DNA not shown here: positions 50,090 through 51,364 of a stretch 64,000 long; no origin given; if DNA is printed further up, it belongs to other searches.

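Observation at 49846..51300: Lower-GC VapC PIN toxin with an atypically large (315 aa) uncharacterised upstream partner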

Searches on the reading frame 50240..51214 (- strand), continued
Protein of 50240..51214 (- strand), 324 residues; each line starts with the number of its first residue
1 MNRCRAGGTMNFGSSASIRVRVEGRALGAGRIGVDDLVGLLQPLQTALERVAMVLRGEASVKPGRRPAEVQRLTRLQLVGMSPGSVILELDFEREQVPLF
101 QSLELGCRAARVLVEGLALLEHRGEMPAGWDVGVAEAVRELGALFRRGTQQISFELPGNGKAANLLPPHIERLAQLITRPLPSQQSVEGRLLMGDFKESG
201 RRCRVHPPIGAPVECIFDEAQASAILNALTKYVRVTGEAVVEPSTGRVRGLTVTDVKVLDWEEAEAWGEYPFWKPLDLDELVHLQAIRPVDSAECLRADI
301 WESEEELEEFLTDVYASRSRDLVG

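Call 30: search_solved_structures(query=A2, max_evalue=10, show_alignments=2)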
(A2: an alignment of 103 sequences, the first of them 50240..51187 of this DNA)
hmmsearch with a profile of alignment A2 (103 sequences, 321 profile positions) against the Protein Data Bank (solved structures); distinct sequences matched with E-value up to 10: 0.

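Call 39: find_encoding_contigs(protein=P0131, flank=4000, max_places=3)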
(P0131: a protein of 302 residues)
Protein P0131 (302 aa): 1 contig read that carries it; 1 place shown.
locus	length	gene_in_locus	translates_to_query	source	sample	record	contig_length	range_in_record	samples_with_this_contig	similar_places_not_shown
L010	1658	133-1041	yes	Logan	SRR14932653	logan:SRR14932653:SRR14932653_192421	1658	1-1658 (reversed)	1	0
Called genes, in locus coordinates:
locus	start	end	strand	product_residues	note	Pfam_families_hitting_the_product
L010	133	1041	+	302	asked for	-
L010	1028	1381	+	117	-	PF05016:ParE_toxin, PF06296:RelE (weak)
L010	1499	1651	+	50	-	-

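Call 40: find_encoding_contigs(protein=P0120, flank=4000, max_places=3)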
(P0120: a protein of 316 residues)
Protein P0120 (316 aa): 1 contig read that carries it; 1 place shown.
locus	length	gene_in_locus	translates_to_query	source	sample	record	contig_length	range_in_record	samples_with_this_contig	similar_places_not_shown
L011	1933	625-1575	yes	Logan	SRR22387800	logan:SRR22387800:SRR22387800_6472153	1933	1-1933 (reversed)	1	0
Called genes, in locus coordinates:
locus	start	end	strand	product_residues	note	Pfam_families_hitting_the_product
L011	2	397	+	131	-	?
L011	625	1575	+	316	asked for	-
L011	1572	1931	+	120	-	?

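Call 41: search_protein_families(library=pfam, proteins=[L011:1572-1931:+, L011:2-397:+, L010:1028-1381:+, L003:3710-5902:+, L001:2355-3092:+, L001:11839-12381:+, L005:7282-8625:+], max_evalue=0.01)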
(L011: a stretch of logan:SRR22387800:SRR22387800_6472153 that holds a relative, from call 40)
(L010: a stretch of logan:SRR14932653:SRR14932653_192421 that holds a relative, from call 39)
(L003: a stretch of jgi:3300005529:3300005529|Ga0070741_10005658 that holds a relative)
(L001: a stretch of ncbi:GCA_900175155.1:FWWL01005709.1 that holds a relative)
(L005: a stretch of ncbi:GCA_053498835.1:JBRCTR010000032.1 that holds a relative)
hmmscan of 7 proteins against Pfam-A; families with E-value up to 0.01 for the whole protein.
L011:1572-1931:+ (120 aa): 1 family
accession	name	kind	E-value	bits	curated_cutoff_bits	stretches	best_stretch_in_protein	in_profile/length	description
PF01850.27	PIN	-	1.3e-05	26.2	23.6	1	5-115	2-116/120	PIN domain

L011:2-397:+ (131 aa): 0 families

L010:1028-1381:+ (117 aa): 3 families
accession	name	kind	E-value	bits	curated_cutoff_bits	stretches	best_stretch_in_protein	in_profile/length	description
PF05016.21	ParE_toxin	-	2e-08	35.2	23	1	11-100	1-88/89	ParE toxin of type II toxin-antitoxin system, parDE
PF06296.18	RelE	-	7.5e-07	29.8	27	1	24-110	12-92/120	RelE toxin of RelE / RelB toxin-antitoxin system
PF05973.20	Gp49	-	0.006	17.1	23.9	0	31-112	10-86/90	Phage derived protein Gp49-like (DUF891)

L003:3710-5902:+ (730 aa): 0 families

L001:2355-3092:+ (245 aa): 0 families

L001:11839-12381:+ (180 aa): 0 families

L005:7282-8625:+ (447 aa): 0 families

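Call 45: find_related_loci(query=A1, collection=genome_contigs, flank=10000)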
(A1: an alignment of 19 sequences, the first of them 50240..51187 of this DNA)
Query A1 (315 aa) in genome_contigs; peptide patterns used: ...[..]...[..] (x = any residue, [..] = any of these).
147 stretches matched a pattern; 107 encode a relative of the query (tblastn E <= 1e-3); the best 80 are kept; 80 distinct loci.
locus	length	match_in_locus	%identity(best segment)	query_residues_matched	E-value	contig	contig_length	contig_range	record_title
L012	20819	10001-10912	52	6-309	3e-92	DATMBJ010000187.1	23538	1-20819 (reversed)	MAG TPA_asm: Actinomycetota bacterium isolate SMAG_U13350 k141_60869, whole genome shotgun sequence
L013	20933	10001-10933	42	6-312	3e-59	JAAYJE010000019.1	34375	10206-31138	MAG: Actinomycetota bacterium isolate AS10tlH2TH_230 44761_AS10, whole genome shotgun sequence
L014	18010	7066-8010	41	2-312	5e-59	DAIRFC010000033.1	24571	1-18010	MAG TPA_asm: Actinomycetota bacterium isolate CTOTU19831 NODE_1880_length_24571_cov_16.718510, whole genome shotgun sequ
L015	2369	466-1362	43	11-305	3e-58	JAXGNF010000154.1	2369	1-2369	MAG: Thermoleophilia bacterium isolate AnMBR.bin25 bin25_154, whole genome shotgun sequence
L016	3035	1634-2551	40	9-309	2e-57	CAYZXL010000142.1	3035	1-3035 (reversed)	MAG TPA_asm: uncultured Verrucomicrobiota bacterium isolate binchicken_co283_275 genome assembly, contig: NODE_29661_len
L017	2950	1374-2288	39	9-306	3e-56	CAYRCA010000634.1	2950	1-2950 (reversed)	MAG TPA_asm: uncultured Acidobacteriota bacterium isolate SRP217488_co1_71 genome assembly, contig: NODE_49765_length_29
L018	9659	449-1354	36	9-305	5e-54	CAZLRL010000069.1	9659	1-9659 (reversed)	MAG TPA_asm: uncultured Desulfobacterales bacterium isolate SRP141376_co1_66 genome assembly, contig: NODE_12834_length_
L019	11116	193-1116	35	7-313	1e-53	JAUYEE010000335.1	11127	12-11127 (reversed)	MAG: bacterium isolate C20_metabat.bin.94 C20_k141_708966, whole genome shotgun sequence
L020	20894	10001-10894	39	9-297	4e-53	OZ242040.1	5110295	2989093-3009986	MAG: Candidatus Multivorans sp. isolate cd603fe2-36ea-45dd-b21b-4d1cbeb73145 genome assembly, chromosome: 1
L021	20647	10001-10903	37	9-297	1e-52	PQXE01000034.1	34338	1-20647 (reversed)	MAG: Deltaproteobacteria bacterium isolate E20SeepSRB2 NODE_34_length_34338_cov_10.5933, whole genome shotgun sequence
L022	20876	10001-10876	37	9-287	5e-52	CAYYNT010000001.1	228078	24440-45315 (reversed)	MAG TPA_asm: uncultured Gemmatimonadales bacterium isolate binchicken_co20_206 genome assembly, contig: NODE_101_length_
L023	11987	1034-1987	35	9-315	5e-52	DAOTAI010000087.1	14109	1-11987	MAG TPA_asm: Acidobacteriota bacterium isolate AMR_MDS_2037 NODE_3631_length_14109_cov_5.154618, whole genome shotgun se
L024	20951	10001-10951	36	9-309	1e-51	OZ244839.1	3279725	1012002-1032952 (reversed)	MAG: Alphaproteobacteria bacterium isolate 6fc921c6-fbc8-4da4-8046-d56663dc60e1 genome assembly, chromosome: 1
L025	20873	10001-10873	36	6-281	8e-52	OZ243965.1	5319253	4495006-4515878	MAG: Bryobacterales bacterium isolate d9fe4927-0271-4d34-8a35-7101854e6c69 genome assembly, chromosome: 1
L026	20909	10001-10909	37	9-297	8e-52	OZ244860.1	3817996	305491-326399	MAG: Candidatus Rariloculaceae bacterium isolate 679df853-ac47-4b83-8e01-f524b298fd7f genome assembly, chromosome: 1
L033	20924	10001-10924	35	4-297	4e-50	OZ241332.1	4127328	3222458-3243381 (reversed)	MAG: uncultured Candidatus Binatia bacterium isolate ce7e85d1-9959-44a0-99a7-1c122dec4f51 genome assembly, chromosome: 1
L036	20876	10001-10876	36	9-287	3e-49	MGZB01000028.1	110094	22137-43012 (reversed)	MAG: Gammaproteobacteria bacterium RIFOXYD12_FULL_61_37 rifoxyd3_full_scaffold_33, whole genome shotgun sequence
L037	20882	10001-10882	38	9-297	3e-49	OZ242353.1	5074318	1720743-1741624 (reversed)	MAG: Candidatus Multivorans sp. isolate c55290c9-873c-4a20-8066-ae299be9a5bf genome assembly, chromosome: 1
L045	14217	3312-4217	35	9-297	2e-48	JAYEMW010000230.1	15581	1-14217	MAG: Thermodesulfobacteriota bacterium isolate MAG071 MAG071_230, whole genome shotgun sequence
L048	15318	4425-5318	37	9-297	3e-48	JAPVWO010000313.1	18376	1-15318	MAG: Candidatus Multivorans thiocomprendens isolate r_rhhh15 Seq313, whole genome shotgun sequence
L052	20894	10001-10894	38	9-297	2e-47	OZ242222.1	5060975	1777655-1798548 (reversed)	MAG: Candidatus Multivorans sp. isolate 294fb325-5f7d-45f9-a7ea-d7aadbeafeef genome assembly, chromosome: 1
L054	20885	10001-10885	35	6-287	1e-47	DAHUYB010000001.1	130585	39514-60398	MAG TPA_asm: Gammaproteobacteria bacterium isolate clean268 k141_1096048, whole genome shotgun sequence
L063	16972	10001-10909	34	9-297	1e-46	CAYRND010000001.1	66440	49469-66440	MAG TPA_asm: uncultured Phycisphaeraceae bacterium isolate SRP141376_co2_242 genome assembly, contig: NODE_1090_length_6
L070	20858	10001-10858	34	15-287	4e-46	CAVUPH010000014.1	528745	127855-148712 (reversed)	MAG: uncultured delta proteobacterium isolate MFD05942.bin.2.166 genome assembly, contig: contig_2059, whole genome shot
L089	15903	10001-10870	36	11-287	1e-43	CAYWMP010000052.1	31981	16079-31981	MAG TPA_asm: uncultured Desulfobacteraceae bacterium isolate SRP167671_co1_137 genome assembly, contig: NODE_1544_length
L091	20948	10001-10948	37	9-310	2e-43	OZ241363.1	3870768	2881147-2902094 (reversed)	MAG: Thermoanaerobaculia bacterium isolate de5f37eb-6fa9-41ea-8e58-9d05c82dbc85 genome assembly, chromosome: 1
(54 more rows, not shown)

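Call 52: search_protein_families(library=pfam, proteins=[L033:8385-9944:+, L045:9743-11257:+, L037:11336-12175:+, L070:17759-18868:+, L089:3720-6107:+, L017:2-919:+, L063:8155-9681:+, L054:2742-5480:+, L048:2209-3393:+, L020:15216-16793:+], max_evalue=0.001)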
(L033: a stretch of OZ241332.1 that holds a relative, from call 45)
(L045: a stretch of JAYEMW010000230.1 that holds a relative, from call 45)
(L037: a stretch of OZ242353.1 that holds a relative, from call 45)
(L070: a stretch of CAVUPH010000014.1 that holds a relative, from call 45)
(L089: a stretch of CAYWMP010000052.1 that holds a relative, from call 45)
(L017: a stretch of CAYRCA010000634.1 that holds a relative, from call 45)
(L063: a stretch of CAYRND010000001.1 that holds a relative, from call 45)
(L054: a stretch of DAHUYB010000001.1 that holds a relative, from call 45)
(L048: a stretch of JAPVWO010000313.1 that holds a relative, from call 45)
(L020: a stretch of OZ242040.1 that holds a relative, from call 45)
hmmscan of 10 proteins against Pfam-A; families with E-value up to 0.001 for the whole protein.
L033:8385-9944:+ (520 aa): 1 family
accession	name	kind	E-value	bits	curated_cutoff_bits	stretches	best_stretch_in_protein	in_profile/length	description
PF01555.25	N6_N4_Mtase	-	1.5e-29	104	26.7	1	7-308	1-201/221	DNA methylase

L045:9743-11257:+ (505 aa): 5 families
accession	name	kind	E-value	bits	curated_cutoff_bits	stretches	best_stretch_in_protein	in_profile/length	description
PF02384.22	N6_Mtase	-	2.8e-69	234.3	20.4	1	129-433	3-281/311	N-6 DNA Methylase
PF12161.14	HsdM_N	-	1.3e-12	48.9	24.5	1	14-119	2-135/135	HsdM N-terminal domain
PF07669.17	Eco57I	-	3.5e-08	34.2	25.3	1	204-360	56-165/171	Eco57I restriction-modification methylase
PF01170.24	UPF0020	-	1.5e-06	28.5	22.3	1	160-273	16-137/197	RMKL-like, methyltransferase domain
PF20473.4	MmeI_Mtase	-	0.00062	19.4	27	0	175-233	22-85/259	MmeI, DNA-methyltransferase domain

L037:11336-12175:+ (280 aa): 3 families
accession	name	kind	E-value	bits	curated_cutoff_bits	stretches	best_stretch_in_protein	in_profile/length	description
PF00005.33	ABC_tran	-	1.5e-22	81.1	25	1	40-193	1-136/137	ABC transporter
PF13304.12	AAA_21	-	4.2e-12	47.2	27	1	160-224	232-299/304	AAA domain, putative AbiEii toxin, Type IV TA system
PF13555.12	AAA_29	-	0.00023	21.3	27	1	40-67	12-39/61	P-loop containing region of AAA domain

L070:17759-18868:+ (370 aa): 2 families
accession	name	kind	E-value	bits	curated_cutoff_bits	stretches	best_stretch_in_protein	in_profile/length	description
PF16113.10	ECH_2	-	2.5e-92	310.4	27.2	1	37-365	2-328/335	Enoyl-CoA hydratase/isomerase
PF00378.25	ECH_1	-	1.6e-26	93.6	27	1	38-209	8-174/251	Enoyl-CoA hydratase/isomerase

L089:3720-6107:+ (796 aa): 7 families
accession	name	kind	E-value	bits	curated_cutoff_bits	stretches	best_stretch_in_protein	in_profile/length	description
PF04851.21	ResIII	-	9.9e-38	130.1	22.5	1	161-325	3-163/164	Type III restriction enzyme, res subunit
PF08463.15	EcoEI_R_C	-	2.3e-31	109.5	24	1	638-794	2-163/163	EcoEI R protein C-terminal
PF18766.7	SWI2_SNF2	-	1.9e-18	67.4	26.7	1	165-358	1-189/221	SWI2/SNF2 ATPase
PF00270.35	DEAD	-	2.7e-10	40.7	26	1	172-325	6-161/167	DEAD/DEAH box helicase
PF04313.20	HSDR_N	-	4.1e-05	24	25.1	0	53-118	122-195/198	Type I restriction enzyme R protein N terminus (HSDR_N)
PF00271.37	Helicase_C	-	9.8e-05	23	23.5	1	416-526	10-109/110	Helicase conserved C-terminal domain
PF13588.12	HSDR_N_2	-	0.00015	22.3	25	1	53-115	33-96/110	Type I restriction enzyme R protein N terminus (HSDR_N)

L017:2-919:+ (306 aa): 3 families
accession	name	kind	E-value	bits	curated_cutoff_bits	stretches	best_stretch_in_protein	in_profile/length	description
PF00106.31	adh_short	-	2.6e-41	141.7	26.6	1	31-194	1-164/195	short chain dehydrogenase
PF13561.12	adh_short_C2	-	1.2e-30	107.3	27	1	37-190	1-154/236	Enoyl-(Acyl carrier protein) reductase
PF08659.16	KR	-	7e-10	39.5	22.6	1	32-194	2-164/180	KR domain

L063:8155-9681:+ (509 aa): 3 families
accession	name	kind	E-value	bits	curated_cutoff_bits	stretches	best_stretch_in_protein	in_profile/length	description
PF04326.19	SLFN_AlbA_2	-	3.5e-16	60.2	25.3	1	33-146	1-116/118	Schlafen, AlbA_2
PF21247.3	Fic-like_C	-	4.8e-08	33.2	27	1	471-494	41-64/64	Filamentation induced by cAMP protein Fic-like, C-terminal domain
PF13749.12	HATPase_c_4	-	2.5e-06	27.8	26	1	326-403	7-86/89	Putative ATP-dependent DNA helicase recG C-terminal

L054:2742-5480:+ (913 aa): 1 family
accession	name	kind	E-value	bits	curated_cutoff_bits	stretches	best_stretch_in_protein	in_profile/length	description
PF04851.21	ResIII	-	1.3e-12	48.4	22.5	1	101-345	8-163/164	Type III restriction enzyme, res subunit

L048:2209-3393:+ (395 aa): 1 family
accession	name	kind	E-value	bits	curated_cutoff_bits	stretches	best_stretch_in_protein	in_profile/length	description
PF02515.22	CoA_transf_3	-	6.7e-118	394.4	23.3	1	8-371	1-366/366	CoA-transferase family III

L020:15216-16793:+ (526 aa): 0 families

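Call 62: find_related_loci(query=A1, collection=viral_contigs, flank=6000)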
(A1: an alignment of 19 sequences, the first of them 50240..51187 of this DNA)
Query A1 (315 aa) in viral_contigs; peptide patterns used: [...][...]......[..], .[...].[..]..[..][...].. (x = any residue, [..] = any of these).
14 stretches matched a pattern, but none encodes a relative of the query by tblastn (E <= 1e-3).

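Call 83: find_encoding_contigs(protein=P0098, flank=3000, max_places=3)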
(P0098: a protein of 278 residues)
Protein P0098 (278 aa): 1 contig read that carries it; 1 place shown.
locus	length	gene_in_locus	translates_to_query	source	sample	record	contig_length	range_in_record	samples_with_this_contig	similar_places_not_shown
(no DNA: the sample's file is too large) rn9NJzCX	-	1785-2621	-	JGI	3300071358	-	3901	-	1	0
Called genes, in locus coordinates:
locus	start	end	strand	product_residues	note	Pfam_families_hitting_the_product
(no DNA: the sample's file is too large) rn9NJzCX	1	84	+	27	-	?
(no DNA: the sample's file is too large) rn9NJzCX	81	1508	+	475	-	PF01420:Methylase_S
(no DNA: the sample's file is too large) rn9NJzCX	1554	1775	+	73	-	-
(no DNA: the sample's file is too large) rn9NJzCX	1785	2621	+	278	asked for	-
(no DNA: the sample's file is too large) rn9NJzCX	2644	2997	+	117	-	PF02452:PemK_toxin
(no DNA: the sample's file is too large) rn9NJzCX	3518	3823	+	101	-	PF07876:Dabb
